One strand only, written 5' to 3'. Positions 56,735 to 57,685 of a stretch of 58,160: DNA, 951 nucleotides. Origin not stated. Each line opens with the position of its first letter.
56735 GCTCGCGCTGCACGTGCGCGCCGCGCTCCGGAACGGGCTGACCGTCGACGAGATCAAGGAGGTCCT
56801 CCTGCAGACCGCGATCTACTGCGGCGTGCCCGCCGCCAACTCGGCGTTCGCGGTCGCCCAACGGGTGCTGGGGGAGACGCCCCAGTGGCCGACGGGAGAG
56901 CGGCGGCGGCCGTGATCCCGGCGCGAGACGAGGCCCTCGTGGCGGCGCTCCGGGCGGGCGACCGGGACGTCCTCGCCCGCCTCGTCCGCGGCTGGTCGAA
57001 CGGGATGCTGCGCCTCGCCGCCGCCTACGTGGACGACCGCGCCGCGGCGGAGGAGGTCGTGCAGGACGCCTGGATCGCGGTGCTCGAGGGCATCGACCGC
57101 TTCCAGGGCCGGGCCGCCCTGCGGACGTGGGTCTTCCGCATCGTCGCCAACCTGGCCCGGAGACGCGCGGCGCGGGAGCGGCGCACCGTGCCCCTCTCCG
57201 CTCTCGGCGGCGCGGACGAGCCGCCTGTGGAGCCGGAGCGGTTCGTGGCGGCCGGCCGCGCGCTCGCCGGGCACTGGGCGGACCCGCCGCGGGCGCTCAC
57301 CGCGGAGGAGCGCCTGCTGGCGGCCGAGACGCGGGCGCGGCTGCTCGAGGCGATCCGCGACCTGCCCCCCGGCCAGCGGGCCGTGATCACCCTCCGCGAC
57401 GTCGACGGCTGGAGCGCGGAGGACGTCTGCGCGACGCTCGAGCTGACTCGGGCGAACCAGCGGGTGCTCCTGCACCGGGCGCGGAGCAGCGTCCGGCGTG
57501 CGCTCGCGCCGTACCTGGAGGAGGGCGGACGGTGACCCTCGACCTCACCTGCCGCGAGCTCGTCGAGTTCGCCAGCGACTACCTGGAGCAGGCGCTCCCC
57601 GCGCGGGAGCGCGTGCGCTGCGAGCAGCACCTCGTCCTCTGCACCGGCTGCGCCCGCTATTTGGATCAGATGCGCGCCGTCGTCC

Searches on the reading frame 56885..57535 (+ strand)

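Call 71: search_protein_families(library=pfam, proteins=[window:56885-57535:+], max_evalue=0.001)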
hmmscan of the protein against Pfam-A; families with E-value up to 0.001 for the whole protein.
window:56885-57535:+ (216 aa): 3 families
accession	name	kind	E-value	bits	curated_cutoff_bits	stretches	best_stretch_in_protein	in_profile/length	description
PF04542.20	Sigma70_r2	-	4.2e-13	49.3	24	1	35-101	3-71/71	Sigma-70 region 2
PF08281.18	Sigma70_r4_2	-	5e-12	45.7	25.7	1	151-201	2-52/54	Sigma-70, region 4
PF04545.22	Sigma70_r4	-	2.8e-05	24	24.1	1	156-204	1-49/50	Sigma-70, region 4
